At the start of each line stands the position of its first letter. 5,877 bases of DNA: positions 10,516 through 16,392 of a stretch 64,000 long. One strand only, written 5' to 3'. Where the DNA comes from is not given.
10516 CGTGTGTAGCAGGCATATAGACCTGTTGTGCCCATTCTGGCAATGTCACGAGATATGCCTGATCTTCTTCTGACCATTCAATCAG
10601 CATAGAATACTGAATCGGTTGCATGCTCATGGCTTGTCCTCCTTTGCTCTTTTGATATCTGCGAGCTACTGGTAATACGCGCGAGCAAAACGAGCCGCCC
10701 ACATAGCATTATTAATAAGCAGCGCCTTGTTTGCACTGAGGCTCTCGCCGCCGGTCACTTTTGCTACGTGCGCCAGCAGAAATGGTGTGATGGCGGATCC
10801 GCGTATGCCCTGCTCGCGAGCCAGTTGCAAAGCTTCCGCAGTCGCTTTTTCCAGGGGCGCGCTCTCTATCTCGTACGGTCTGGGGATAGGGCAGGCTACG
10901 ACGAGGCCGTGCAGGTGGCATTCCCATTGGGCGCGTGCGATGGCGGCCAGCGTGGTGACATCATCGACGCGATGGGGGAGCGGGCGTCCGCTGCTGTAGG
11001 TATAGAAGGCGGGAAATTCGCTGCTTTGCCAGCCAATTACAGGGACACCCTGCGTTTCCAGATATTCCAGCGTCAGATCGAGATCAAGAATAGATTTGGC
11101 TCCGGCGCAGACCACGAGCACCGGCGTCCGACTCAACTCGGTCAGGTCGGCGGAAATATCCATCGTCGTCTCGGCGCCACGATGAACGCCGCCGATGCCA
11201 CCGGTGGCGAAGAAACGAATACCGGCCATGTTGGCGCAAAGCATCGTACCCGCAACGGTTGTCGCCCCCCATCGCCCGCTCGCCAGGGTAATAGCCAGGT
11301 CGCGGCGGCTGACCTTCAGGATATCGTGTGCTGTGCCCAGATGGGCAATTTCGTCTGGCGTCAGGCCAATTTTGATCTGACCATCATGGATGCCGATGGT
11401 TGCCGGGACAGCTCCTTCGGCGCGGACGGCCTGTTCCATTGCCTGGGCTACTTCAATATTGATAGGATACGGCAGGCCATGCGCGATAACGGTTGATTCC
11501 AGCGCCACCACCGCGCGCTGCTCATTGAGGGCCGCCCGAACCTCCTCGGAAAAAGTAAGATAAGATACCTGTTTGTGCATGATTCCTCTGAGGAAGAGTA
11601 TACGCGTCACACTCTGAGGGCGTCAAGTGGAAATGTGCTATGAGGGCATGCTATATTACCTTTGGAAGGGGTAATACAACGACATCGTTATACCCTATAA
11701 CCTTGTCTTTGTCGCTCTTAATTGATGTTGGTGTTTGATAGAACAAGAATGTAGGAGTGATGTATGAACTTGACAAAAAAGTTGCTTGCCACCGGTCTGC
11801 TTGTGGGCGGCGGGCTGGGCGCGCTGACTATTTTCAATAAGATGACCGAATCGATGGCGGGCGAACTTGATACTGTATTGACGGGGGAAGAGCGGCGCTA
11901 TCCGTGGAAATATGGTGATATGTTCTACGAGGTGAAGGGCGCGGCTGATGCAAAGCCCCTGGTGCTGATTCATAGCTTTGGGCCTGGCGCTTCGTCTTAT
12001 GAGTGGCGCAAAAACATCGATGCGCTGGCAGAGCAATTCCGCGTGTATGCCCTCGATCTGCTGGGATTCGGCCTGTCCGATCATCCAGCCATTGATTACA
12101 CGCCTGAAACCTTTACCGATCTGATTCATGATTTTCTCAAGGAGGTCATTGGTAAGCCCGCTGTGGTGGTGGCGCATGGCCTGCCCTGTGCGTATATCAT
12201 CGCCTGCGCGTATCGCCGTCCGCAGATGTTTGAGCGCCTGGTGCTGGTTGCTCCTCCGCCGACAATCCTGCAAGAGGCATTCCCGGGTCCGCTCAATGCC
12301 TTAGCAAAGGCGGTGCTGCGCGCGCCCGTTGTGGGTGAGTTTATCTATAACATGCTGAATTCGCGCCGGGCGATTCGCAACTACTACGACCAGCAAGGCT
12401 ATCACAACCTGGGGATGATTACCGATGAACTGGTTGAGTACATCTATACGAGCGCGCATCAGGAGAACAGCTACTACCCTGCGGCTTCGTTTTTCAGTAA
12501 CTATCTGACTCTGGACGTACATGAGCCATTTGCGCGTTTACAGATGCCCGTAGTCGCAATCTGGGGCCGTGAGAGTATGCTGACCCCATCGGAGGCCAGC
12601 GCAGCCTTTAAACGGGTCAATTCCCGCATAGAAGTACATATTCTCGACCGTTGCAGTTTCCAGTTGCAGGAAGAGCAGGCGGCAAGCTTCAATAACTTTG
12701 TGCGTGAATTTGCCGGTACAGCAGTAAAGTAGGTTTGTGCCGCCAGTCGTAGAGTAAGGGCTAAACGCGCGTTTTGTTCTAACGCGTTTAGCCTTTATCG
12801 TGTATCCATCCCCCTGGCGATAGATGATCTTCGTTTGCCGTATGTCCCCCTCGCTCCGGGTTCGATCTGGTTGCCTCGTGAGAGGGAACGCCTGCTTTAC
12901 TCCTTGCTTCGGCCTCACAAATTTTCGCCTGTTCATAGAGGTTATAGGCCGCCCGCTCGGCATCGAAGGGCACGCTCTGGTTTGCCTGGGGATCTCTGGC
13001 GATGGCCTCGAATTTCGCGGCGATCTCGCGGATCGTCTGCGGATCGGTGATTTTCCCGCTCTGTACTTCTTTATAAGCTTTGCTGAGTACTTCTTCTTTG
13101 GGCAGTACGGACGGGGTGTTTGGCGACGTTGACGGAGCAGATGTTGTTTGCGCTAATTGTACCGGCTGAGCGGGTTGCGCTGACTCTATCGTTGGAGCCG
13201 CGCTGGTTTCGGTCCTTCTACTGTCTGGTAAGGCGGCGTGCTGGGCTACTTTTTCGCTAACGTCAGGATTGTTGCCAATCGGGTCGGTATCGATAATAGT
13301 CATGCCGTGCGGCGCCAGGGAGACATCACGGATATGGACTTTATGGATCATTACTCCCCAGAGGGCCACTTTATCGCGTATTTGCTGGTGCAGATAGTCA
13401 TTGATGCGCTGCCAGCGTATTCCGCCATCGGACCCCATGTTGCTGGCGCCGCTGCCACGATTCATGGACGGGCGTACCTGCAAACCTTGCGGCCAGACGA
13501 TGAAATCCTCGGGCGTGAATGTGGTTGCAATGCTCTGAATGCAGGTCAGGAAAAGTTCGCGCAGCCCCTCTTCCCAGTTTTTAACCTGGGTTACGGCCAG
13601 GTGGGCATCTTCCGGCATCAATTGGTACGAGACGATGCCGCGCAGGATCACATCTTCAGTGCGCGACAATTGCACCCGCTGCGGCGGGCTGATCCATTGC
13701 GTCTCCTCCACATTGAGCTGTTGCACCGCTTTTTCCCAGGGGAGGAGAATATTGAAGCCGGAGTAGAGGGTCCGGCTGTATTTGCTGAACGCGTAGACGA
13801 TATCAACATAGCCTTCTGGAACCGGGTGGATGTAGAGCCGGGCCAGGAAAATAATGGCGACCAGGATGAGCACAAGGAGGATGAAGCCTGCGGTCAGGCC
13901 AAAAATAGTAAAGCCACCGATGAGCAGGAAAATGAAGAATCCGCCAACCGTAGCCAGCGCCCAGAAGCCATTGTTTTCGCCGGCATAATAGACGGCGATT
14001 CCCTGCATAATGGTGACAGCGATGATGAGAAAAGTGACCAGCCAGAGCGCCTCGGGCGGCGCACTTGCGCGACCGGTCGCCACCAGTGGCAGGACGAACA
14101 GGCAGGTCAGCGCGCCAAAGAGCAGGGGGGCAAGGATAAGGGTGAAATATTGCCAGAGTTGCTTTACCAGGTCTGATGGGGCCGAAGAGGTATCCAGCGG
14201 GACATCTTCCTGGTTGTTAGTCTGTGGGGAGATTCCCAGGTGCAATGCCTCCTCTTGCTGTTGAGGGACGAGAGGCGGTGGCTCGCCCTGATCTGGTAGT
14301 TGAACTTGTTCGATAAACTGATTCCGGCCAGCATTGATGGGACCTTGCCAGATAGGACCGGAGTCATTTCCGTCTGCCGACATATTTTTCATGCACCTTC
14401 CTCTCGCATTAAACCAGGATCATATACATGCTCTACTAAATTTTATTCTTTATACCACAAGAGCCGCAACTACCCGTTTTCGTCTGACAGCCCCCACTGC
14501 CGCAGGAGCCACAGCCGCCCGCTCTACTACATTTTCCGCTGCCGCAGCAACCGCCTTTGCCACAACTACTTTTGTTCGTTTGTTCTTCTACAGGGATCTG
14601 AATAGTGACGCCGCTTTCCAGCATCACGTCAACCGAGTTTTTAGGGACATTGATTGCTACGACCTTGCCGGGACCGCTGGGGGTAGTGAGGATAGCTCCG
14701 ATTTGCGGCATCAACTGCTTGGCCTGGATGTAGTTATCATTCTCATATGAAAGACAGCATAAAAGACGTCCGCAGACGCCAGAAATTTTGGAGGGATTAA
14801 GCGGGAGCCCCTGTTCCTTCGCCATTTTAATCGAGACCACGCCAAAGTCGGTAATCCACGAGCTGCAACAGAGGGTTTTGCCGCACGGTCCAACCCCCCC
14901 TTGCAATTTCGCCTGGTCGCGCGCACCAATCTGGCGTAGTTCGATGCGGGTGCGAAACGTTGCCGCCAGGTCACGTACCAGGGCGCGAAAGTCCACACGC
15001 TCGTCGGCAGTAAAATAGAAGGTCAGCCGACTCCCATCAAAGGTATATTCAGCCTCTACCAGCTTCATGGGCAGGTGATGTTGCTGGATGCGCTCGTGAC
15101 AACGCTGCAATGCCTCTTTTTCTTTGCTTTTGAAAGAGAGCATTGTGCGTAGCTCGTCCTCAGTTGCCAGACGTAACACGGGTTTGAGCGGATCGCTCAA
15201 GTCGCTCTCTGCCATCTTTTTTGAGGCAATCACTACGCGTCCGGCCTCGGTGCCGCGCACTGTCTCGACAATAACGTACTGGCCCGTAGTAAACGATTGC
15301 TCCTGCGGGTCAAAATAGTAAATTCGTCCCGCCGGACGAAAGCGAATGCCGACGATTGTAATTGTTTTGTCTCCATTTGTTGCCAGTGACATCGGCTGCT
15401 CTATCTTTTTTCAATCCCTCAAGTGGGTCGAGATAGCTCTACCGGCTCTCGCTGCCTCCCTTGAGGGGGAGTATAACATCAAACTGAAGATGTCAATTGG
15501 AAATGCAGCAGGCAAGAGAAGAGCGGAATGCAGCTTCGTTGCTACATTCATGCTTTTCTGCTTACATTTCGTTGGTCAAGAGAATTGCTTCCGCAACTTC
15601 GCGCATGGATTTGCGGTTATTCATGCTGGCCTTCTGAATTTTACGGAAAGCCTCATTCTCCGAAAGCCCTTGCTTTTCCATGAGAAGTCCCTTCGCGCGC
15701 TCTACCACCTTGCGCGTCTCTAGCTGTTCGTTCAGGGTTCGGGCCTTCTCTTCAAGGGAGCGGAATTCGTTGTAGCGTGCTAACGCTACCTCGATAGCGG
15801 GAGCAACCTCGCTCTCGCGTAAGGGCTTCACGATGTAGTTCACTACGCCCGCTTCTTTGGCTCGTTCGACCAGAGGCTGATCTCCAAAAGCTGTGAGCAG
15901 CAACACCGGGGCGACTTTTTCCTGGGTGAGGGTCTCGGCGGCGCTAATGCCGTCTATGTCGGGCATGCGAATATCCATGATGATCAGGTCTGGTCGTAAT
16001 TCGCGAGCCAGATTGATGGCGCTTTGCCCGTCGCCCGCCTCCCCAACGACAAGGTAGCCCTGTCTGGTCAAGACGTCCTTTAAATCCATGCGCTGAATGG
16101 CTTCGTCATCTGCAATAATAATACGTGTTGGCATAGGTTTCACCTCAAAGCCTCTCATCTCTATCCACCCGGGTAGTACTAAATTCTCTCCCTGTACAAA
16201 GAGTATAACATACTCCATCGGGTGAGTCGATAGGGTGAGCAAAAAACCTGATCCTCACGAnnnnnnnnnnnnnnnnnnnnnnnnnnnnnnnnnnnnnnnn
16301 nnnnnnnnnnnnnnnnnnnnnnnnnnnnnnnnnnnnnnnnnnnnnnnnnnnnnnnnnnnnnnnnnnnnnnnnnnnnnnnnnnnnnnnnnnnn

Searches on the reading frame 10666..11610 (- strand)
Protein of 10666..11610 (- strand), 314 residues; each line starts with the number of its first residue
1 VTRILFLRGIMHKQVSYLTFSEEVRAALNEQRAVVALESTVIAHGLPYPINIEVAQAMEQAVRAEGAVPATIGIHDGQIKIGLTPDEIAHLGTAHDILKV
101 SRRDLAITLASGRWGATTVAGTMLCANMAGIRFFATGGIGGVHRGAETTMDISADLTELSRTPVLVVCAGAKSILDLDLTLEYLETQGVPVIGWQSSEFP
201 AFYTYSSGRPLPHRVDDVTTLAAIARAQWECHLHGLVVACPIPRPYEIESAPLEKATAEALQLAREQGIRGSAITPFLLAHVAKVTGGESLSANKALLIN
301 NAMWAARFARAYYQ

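Call 34: search_protein_families(library=pfam, proteins=[window:10666-11610:-], max_evalue=0.00001)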
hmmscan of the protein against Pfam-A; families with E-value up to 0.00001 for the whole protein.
window:10666-11610:- (314 aa): 1 family
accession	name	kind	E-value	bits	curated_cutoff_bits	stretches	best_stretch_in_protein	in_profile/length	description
PF04227.17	Indigoidine_A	-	5.8e-122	407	25.2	1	23-310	1-290/291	Indigoidine synthase A like protein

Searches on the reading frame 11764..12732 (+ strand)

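Call 34: search_protein_families(library=pfam, proteins=[window:11764-12732:+], max_evalue=0.00001)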
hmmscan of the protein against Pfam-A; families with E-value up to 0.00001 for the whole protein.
window:11764-12732:+ (322 aa): 3 families
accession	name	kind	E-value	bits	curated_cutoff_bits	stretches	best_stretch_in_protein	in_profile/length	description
PF00561.26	Abhydrolase_1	-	4.7e-18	66.2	25.8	1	64-293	1-233/245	alpha/beta hydrolase fold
PF12697.13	Abhydrolase_6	-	1.1e-15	59.3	26.3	1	66-295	1-200/217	Alpha/beta hydrolase family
PF12146.15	Hydrolase_4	-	2.8e-07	30.5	27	1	84-298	23-231/239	Serine aminopeptidase, S33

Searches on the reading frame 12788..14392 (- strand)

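Call 34: search_protein_families(library=pfam, proteins=[window:12788-14392:-], max_evalue=0.00001)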
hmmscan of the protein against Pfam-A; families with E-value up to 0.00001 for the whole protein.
window:12788-14392:- (534 aa): 1 family
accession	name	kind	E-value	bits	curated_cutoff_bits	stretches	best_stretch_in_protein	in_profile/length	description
PF01145.31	Band_7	-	3e-14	53.9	23.6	1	191-361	3-149/176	SPFH domain / Band 7 family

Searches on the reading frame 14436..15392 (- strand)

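Call 34: search_protein_families(library=pfam, proteins=[window:14436-15392:-], max_evalue=0.00001)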
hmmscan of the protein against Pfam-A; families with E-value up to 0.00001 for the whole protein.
window:14436-15392:- (318 aa): 1 family
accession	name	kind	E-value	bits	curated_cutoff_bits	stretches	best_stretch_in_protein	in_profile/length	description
PF04468.17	PSP1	-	9.7e-37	125.6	27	1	70-155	1-86/86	PSP1 C-terminal conserved region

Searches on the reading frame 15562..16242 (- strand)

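Call 34: search_protein_families(library=pfam, proteins=[window:15562-16242:-], max_evalue=0.00001)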
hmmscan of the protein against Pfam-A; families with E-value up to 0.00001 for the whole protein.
window:15562-16242:- (226 aa): 2 families
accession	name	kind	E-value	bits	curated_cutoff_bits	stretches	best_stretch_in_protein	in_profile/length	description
PF00072.30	Response_reg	-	6.4e-28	97.6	30.2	1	41-150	1-110/111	Response regulator receiver domain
PF03861.19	ANTAR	-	9.2e-24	83.4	27.3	1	169-221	2-54/54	ANTAR domain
